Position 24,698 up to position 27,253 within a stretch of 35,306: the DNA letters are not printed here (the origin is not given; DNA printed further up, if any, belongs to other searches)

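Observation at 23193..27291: Candidate undescribed cassette: ATP-grasp::PLP-decarboxylase fusion + transglutaminase-like protein + UT-family channel, chained by overlapping frames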

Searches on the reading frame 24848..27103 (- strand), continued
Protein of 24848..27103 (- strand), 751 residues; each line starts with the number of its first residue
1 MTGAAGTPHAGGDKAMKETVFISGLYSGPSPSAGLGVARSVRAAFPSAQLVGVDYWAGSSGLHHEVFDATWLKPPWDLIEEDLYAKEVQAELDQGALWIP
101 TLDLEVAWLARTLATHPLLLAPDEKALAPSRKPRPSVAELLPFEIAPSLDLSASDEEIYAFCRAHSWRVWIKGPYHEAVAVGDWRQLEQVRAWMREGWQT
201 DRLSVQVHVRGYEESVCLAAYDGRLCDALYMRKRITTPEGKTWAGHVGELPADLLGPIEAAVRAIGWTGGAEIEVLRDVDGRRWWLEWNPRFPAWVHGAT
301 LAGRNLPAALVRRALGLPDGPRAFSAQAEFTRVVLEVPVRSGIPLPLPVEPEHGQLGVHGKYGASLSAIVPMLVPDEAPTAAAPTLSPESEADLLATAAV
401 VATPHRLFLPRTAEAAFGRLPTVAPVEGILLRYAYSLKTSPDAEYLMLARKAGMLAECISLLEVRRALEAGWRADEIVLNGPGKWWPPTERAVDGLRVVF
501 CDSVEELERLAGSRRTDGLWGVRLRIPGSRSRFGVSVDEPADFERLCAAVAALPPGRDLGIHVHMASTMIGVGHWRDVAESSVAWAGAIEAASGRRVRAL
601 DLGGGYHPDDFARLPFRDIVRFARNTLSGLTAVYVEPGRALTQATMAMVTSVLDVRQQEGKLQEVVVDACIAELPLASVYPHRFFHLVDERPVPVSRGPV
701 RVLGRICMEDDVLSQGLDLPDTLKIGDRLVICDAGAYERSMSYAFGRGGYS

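Call 45: predict_structure(alignment_id=A1)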
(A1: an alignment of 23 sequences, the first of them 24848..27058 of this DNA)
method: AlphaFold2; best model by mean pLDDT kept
length: 736 residues; sequences in the alignment: 23
mean_pLDDT: 84.5   pTM: 0.83
mean pLDDT of the five models: 84.5, 83.3, 83.0, 80.2, 79.9
residues with pLDDT >= 90: 342; 70-90: 301; 50-70: 60; < 50: 33
segments of 3 or more residues with pLDDT < 50: 337-350, 724-736
pLDDT, mean of each block of 10 residues (from residue 1): 85 66 92 93 81 91 89 96 92 92 95 88 93 88 88 85 82 87 83 85 96 85 58 89 96 94 88 88 85 95 72 62 59 52 44 75 60 87 87 93 82 92 88 94 92 94 86 83 94 90 93 76 84 93 90 72 88 90 92 84 93 94 91 94 90 86 87 90 88 81 89 93 47 32
secondary structure, 60 per line:
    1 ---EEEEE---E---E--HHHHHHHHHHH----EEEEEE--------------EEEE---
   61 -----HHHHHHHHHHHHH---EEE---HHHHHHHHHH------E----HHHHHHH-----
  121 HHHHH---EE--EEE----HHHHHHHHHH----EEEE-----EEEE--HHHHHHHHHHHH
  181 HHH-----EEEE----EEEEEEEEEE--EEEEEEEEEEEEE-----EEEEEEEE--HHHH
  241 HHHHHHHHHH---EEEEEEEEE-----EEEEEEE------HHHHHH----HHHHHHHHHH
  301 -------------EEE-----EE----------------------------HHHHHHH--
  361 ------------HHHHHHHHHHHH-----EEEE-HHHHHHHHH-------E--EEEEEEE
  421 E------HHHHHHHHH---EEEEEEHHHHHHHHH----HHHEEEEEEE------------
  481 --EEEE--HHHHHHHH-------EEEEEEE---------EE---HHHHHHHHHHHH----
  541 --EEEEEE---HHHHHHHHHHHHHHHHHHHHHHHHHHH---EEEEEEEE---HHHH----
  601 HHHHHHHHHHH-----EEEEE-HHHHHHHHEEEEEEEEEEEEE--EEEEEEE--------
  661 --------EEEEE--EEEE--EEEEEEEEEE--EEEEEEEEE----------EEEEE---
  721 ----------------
elements in order (helices of 4 or more, strands of 3 or more residues): E4-8 H19-29 E34-39 E54-57 H66-78 E82-84 H88-97 H109-115 H121-125 E133-135 H140-149 E154-157 E163-166 H169-183 E189-192 E197-206 E209-221 E227-234 H237-250 E254-262 E268-274 H281-286 H291-300 E314-316 H352-358 H373-384 E390-393 H395-403 E414-421 H428-436 E440-445 H446-454 E462-468 E483-486 H489-496 E504-510 H525-536 E543-548 H552-578 E582-589 H593-596 H601-611 E617-621 H623-630 E631-643 E646-652 E669-673 E676-679 E682-691 E694-702 E713-717

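Call 47: fold_search(model_id=the predicted structure, library=pdb)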
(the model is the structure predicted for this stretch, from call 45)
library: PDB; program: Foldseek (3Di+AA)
matches with E <= 10: 1614; with E <= 0.001: 590
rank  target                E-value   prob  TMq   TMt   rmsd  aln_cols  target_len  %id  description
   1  1knw                  1.1e-18  1.00  0.37  0.62   4.8       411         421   22  Crystal structure of diaminopimelate decarboxylase (released 2003-11-11)
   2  2nva_H                1.6e-18  1.00  0.38  0.72   4.6       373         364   19  The X-ray crystal structure of the Paramecium bursaria Chlorella virus arginine decarboxylase bound to agmatine (released 2007-03-20)
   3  2nva_E                2.1e-18  1.00  0.39  0.72   4.7       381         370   19  The X-ray crystal structure of the Paramecium bursaria Chlorella virus arginine decarboxylase bound to agmatine (released 2007-03-20)
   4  1ko0                  2.6e-18  1.00  0.38  0.64   4.5       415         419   21  Crystal Structure of a D,L-lysine complex of diaminopimelate decarboxylase (released 2003-11-11)
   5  8d88_A                2.6e-18  1.00  0.37  0.57   5.4       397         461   20  Structure of Y430F D-ornithine/D-lysine decarboxylase complex with D-lysine (released 2022-11-16)
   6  3vab_A                2.6e-18  1.00  0.34  0.56   5.3       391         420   26  Crystal structure of Diaminopimelate decarboxylase from Brucella melitensis bound to PLP (released 2012-01-18)
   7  2nva_D                2.9e-18  1.00  0.36  0.67   4.7       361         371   19  The X-ray crystal structure of the Paramecium bursaria Chlorella virus arginine decarboxylase bound to agmatine (released 2007-03-20)
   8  8d5r_A                3.5e-18  1.00  0.37  0.56   5.5       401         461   21  Structure of Y430F D-ornithine/D-lysine decarboxylase complex with D-ornithine (released 2022-11-16)
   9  2p3e_A                3.9e-18  1.00  0.36  0.62   4.7       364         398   22  Crystal structure of AQ1208 from Aquifex aeolicus (released 2007-05-01)
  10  3n2b_B                4.1e-18  1.00  0.36  0.64   4.8       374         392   23  1.8 Angstrom Resolution Crystal Structure of Diaminopimelate Decarboxylase (lysA) from Vibrio cholerae. (released 2010-06-09)
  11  2nva_C                4.1e-18  1.00  0.38  0.70   4.6       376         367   19  The X-ray crystal structure of the Paramecium bursaria Chlorella virus arginine decarboxylase bound to agmatine (released 2007-03-20)
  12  3n2b_D                4.9e-18  1.00  0.36  0.63   4.3       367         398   22  1.8 Angstrom Resolution Crystal Structure of Diaminopimelate Decarboxylase (lysA) from Vibrio cholerae. (released 2010-06-09)
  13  8d5r_B                5.1e-18  1.00  0.38  0.57   5.3       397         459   20  Structure of Y430F D-ornithine/D-lysine decarboxylase complex with D-ornithine (released 2022-11-16)
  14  2nva_B                5.1e-18  1.00  0.39  0.73   4.8       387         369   19  The X-ray crystal structure of the Paramecium bursaria Chlorella virus arginine decarboxylase bound to agmatine (released 2007-03-20)
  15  2nv9_G                5.4e-18  1.00  0.37  0.70   4.7       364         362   20  The X-ray Crystal Structure of the Paramecium bursaria Chlorella virus arginine decarboxylase (released 2007-03-20)
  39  7kh2_B                2.1e-17  1.00  0.35  0.59   5.9       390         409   22  Structure of N-citrylornithine decarboxylase bound with PLP (released 2020-12-16)
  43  7kh2_C                3.3e-17  1.00  0.35  0.59   5.5       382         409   21  Structure of N-citrylornithine decarboxylase bound with PLP (released 2020-12-16)
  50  7kh2_A                6.2e-17  1.00  0.37  0.64   4.7       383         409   22  Structure of N-citrylornithine decarboxylase bound with PLP (released 2020-12-16)
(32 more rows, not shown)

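Call 72: search_protein_families(library=ncbifam, proteins=[L075:3913-4158:+, L075:4202-5239:+, L075:5258-6625:+, L075:6641-8845:+, L005:7269-7964:+, L078:10671-11870:+, L005:10976-11305:+], max_evalue=0.001)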
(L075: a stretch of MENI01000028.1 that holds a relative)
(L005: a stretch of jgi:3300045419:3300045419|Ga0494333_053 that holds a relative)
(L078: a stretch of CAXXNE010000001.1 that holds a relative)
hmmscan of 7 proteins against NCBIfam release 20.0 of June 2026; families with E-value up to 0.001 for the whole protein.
L075:3913-4158:+ (82 aa): 6 families
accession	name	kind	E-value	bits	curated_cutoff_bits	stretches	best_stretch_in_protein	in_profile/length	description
NF033530.1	lasso_PqqD_Strm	exception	3.1e-08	33.7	70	1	8-73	7-73/78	lasso peptide biosynthesis PqqD family chaperone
NF050069.2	PqqD_rel_WgkC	exception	3.8e-06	26.8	110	1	15-78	23-86/103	PqqD family peptide maturation chaperone WgkC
TIGR03859.1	PQQ_PqqD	equivalog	1.6e-05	24.7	46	1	24-77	27-79/81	pyrroloquinoline quinone biosynthesis peptide chaperone PqqD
NF033536.1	lasso_PqqD_Bac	exception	3.2e-05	24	80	1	21-78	29-86/88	lasso peptide biosynthesis PqqD family chaperone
TIGR04353.1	PqqD_rel_X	equivalog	0.00011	23.1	35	1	12-72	4-67/74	HPr-rel-A system PqqD family peptide chaperone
TIGR04248.1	SCM_PqqD_rel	equivalog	0.00051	20.2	100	1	14-72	17-75/84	SynChlorMet cassette protein ScmD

L075:4202-5239:+ (346 aa): 19 families
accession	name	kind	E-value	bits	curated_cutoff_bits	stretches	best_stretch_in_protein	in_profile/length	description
NF009405.0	PRK12767.1-4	equivalog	1.8e-31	109.3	390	1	17-333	8-316/320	carbamoyl phosphate synthase-like protein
NF009402.0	PRK12767.1-1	equivalog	2.9e-20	72.4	218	1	18-336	14-327/329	carbamoyl phosphate synthase-like protein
NF009403.0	PRK12767.1-2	equivalog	2.6e-19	69.6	286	1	32-256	19-238/342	carbamoyl phosphate synthase-like protein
NF009404.0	PRK12767.1-3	equivalog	4.9e-19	68.4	316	1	63-332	49-333/344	carbamoyl phosphate synthase-like protein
NF009406.0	PRK12767.1-5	equivalog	2.3e-18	66.4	271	1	22-327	15-315/327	carbamoyl phosphate synthase-like protein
NF005315.0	PRK06849.1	equivalog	1.9e-14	53.5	406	1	55-289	48-281/389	hypothetical protein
NF053643.1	Ddl_archaea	equivalog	2.4e-11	43.2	500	1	122-309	104-298/367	putative pseudomurein biosynthesis ATP-grasp protein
NF002378.0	PRK01372.1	subfamily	4.5e-09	35.4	243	1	124-281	100-268/305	D-alanine--D-alanine ligase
TIGR00877.1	purD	equivalog_domain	5.7e-07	28.7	288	1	100-216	79-206/425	phosphoribosylamine--glycine ligase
NF002563.0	PRK02186.1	subfamily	2.1e-06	26.3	625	1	122-221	105-208/890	argininosuccinate lyase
TIGR00768.1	rimK_fam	subfamily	1.3e-05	24.7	143.4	1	82-203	46-172/276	RimK family alpha-L-glutamate ligase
TIGR01205.1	D_ala_D_alaTIGR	subfamily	1.9e-05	23.8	245.65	1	151-282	138-285/318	D-alanine--D-alanine ligase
TIGR01369.1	CPSaseII_lrg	equivalog_domain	2.1e-05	22.4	1027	1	72-315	618-873/1052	carbamoyl-phosphate synthase (glutamine-hydrolyzing) large subunit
NF006406.0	PRK08654.1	equivalog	5.9e-05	21.8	739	1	23-220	14-223/499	acetyl-CoA carboxylase biotin carboxylase subunit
TIGR01161.1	purK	equivalog_domain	0.00016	21.1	318.4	1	80-283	50-265/362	5-(carboxyamino)imidazole ribonucleotide synthase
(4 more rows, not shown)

L075:5258-6625:+ (456 aa): 7 families
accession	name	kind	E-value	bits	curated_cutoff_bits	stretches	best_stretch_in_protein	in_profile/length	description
NF041039.1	FslC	exception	5.1e-69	233.1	500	1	42-433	19-414/418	rhizoferrin biosystnesis N-citrylornithine decarboxylase FslC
TIGR01048.1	lysA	equivalog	8.1e-66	222.2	297.9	1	33-442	7-414/417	diaminopimelate decarboxylase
NF052544.1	OrLyDeCDokD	equivalog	1.1e-36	126.5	700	1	36-442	27-457/461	ornithine/lysine decarboxylase DokD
TIGR03099.1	dCO2ase_PEP1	hypoth_equivalog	4.4e-36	124.8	478.45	1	34-406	7-380/398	pyridoxal-dependent decarboxylase, exosortase A system-associated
NF006515.0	PRK08961.1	equivalog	2.8e-20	71.9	802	1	51-407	503-843/861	bifunctional aspartate kinase/diaminopimelate decarboxylase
TIGR01273.1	speA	equivalog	7.8e-11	41.2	624.1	1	143-328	163-353/624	arginine decarboxylase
NF003763.0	PRK05354.1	equivalog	6.1e-10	38.2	369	1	139-329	165-362/636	biosynthetic arginine decarboxylase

L075:6641-8845:+ (735 aa): 8 families
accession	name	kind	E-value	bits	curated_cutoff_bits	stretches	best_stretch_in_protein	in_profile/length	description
TIGR03441.1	urea_trans_yut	equivalog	4.2e-30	105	274.6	1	13-310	4-290/292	urea transporter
NF052530.1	Heli_ShapePgp3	exception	3.1e-11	42.9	300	1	441-498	197-252/270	peptidoglycan metallopeptidase Pgp3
NF052336.1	PdgHdaseHSB100310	equivalog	1.5e-08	34.4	500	1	438-499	84-143/316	peptidoglycan hydrolase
NF008652.0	PRK11649.1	equivalog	3.9e-07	29.1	341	1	438-497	340-397/439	murein DD-endopeptidase MepM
NF052529.1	PG_M23_Pgp6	exception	3.5e-06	26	600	1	391-497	308-419/452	peptidoglycan metallopeptidase Pgp6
NF050804.1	CellDivDipMCaul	equivalog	9.8e-05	21.3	900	1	437-503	555-619/634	cell division endopeptidase DipM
NF053825.1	PdgNdpepShyA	equivalog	0.00012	20.9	700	1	441-497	326-380/425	peptidoglycan DD-endopeptidase ShyA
NF041208.1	celldiv_DipM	equivalog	0.00061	19.1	740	1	439-498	348-405/419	cell division endopeptidase DipM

L005:7269-7964:+ (232 aa): 0 families

L078:10671-11870:+ (400 aa): 0 families

L005:10976-11305:+ (110 aa): 4 families
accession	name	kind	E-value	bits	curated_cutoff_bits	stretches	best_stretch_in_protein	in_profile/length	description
NF045649.1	2X_seleno_MduS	exception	3e-07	29.7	380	1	18-88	233-303/338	methyltransferase domain-containing selenoprotein MduS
NF051488.1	bifunc_PcaDC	exception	1.6e-05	24.3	390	1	29-97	300-368/375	bifunctional 3-oxoadipate enol-lactonase/4-carboxymuconolactone decarboxylase PcaDC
TIGR02425.1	decarb_PcaC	equivalog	2.8e-05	24.3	155.7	1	30-96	47-113/123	4-carboxymuconolactone decarboxylase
NF041537.1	ArsM_AhpD_UU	exception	0.00017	20.5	510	1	28-84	273-329/345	arsenite methyltransferase/AhpD domain selenoprotein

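Call 75: search_protein_families(library=padloc, proteins=[window:24848-27058:-], max_evalue=0.01)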
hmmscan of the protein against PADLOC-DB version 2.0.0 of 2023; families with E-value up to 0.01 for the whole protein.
window:24848-27058:- (736 aa): 0 families

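Call 84: find_encoding_contigs(protein=P0040, flank=5000, max_places=1)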
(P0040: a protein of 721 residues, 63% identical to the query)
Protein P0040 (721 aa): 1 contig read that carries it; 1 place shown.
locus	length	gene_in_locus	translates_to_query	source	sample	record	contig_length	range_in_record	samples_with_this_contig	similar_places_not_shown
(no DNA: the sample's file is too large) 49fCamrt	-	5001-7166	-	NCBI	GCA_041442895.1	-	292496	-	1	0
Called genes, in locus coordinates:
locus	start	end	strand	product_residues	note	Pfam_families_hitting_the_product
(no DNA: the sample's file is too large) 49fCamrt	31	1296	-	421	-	PF02403:Seryl_tRNA_N, PF00587:tRNA-synt_2b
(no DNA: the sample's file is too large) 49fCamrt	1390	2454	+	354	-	PF02517:Rce1-like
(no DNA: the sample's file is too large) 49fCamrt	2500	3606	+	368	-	PF01207:Dus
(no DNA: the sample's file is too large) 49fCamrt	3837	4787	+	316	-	-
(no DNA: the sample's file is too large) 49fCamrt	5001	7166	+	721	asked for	PF02784:Orn_Arg_deC_N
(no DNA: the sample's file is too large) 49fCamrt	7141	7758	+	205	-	-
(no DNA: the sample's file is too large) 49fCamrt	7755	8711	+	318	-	PF03253:UT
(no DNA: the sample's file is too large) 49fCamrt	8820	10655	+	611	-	-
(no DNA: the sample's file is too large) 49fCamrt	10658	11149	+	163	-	-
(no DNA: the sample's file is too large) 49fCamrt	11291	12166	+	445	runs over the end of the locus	-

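Call 88: search_solved_structures(query=A1, max_evalue=1e-30, show_alignments=1)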
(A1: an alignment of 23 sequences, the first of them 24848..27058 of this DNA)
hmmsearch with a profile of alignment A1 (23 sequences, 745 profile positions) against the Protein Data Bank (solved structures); distinct sequences matched with E-value up to 1e-30: 1.
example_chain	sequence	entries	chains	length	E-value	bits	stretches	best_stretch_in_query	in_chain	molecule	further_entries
7kh2_A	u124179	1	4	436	1.4e-38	135.8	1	372-740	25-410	N-citrylornithine decarboxylase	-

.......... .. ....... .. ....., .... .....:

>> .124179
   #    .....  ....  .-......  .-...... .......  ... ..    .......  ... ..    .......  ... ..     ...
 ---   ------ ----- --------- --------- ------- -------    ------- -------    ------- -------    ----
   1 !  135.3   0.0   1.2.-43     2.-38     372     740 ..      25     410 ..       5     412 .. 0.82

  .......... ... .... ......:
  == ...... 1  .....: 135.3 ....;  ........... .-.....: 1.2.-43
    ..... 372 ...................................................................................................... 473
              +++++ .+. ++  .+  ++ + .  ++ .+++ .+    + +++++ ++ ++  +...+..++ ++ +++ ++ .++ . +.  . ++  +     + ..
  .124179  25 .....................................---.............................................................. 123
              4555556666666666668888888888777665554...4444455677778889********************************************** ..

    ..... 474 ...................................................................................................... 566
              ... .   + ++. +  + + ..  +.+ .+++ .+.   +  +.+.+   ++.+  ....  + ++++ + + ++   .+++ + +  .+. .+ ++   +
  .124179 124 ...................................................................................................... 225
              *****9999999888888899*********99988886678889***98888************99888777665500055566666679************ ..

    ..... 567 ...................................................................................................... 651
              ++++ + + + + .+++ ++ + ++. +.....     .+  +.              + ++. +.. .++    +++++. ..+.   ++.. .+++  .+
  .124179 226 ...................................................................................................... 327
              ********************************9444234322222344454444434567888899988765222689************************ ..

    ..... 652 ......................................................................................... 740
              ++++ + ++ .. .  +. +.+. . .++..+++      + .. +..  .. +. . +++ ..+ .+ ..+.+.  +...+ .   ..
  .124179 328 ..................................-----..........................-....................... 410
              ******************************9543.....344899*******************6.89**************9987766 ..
